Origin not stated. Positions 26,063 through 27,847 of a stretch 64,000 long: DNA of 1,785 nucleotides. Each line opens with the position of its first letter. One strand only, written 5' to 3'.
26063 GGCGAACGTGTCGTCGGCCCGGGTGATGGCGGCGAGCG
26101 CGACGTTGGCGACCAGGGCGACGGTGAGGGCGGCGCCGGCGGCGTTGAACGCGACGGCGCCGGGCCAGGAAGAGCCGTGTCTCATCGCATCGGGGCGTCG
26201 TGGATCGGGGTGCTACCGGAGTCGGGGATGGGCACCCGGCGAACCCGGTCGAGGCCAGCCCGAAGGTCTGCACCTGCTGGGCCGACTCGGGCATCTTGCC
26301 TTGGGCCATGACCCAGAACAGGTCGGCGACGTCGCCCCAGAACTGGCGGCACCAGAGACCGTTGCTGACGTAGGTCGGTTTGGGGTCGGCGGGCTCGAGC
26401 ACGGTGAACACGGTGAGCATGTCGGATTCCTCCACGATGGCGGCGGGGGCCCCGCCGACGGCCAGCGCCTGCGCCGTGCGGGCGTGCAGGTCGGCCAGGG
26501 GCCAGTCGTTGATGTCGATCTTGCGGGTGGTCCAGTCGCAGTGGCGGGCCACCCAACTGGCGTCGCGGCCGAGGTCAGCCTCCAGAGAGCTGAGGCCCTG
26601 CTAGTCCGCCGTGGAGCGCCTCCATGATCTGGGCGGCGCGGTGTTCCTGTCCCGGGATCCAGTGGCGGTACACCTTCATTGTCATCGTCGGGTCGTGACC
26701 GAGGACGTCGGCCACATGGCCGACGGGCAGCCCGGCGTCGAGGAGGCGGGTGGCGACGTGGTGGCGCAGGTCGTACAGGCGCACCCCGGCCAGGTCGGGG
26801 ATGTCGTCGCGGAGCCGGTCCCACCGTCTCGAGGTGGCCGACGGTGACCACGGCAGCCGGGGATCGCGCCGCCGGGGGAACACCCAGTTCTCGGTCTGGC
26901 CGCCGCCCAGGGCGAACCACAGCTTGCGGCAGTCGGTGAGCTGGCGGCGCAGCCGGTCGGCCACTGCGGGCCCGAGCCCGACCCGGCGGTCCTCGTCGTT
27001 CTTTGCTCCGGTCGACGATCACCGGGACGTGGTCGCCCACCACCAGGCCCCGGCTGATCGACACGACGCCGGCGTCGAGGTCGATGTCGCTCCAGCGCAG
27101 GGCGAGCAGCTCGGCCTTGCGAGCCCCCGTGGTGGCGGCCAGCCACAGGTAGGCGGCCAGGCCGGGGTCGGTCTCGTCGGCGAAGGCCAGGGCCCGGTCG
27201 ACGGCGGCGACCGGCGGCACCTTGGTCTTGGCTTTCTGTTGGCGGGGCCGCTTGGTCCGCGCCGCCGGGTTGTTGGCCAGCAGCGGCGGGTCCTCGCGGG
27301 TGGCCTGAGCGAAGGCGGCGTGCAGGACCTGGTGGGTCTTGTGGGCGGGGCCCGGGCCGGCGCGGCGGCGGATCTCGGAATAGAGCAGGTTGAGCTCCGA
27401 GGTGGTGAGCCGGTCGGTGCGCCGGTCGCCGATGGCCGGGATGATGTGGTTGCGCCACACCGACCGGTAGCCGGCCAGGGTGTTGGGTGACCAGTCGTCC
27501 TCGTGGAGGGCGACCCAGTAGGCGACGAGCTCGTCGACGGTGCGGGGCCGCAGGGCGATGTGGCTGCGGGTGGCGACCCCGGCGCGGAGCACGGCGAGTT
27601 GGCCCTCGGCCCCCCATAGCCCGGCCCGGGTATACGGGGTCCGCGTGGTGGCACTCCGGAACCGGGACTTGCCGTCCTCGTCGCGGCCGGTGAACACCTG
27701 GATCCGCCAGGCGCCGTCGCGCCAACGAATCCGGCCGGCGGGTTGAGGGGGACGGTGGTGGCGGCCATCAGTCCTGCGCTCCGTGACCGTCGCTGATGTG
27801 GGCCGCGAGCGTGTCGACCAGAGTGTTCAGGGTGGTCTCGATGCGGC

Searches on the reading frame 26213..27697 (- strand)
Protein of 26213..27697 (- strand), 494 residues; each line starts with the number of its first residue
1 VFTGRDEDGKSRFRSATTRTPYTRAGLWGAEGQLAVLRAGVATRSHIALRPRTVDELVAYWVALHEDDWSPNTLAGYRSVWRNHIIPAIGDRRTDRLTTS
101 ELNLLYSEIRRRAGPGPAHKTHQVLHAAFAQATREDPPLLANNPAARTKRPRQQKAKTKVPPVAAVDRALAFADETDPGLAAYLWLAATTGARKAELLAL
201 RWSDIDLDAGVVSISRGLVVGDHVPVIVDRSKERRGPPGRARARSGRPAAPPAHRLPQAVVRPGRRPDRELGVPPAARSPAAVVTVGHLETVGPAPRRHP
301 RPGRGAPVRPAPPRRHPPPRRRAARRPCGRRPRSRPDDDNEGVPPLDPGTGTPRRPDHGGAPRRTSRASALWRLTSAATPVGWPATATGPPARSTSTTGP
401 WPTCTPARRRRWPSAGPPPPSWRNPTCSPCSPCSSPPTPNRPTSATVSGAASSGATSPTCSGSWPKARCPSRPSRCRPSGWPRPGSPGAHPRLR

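Call 17: search_protein_families(library=ncbifam, proteins=[window:26213-27697:-], max_evalue=0.01)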
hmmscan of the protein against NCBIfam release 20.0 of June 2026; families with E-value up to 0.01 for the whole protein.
window:26213-27697:- (494 aa): 2 families
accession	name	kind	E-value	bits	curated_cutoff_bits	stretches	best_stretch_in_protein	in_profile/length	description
NF040815.2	recomb_XerA_Arch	equivalog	3.9e-06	26.6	220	1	60-217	3-151/263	site-specific tyrosine recombinase/integron integrase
NF002331.0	PRK01287.1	subfamily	0.00024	20.2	371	1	127-224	109-208/365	site-specific tyrosine recombinase XerC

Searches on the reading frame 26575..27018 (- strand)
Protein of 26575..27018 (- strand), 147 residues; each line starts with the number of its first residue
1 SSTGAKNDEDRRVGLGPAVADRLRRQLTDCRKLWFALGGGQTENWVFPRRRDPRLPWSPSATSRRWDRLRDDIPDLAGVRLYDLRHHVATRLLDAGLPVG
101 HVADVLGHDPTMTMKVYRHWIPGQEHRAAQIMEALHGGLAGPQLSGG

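Call 29: search_protein_families(library=pfam, proteins=[window:26575-27018:-])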
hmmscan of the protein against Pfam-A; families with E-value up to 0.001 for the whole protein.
window:26575-27018:- (147 aa): 1 family
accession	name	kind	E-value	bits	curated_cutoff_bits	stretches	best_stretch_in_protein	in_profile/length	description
PF00589.27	Phage_integrase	-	5.6e-11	43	27.1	1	6-119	62-167/172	Phage integrase family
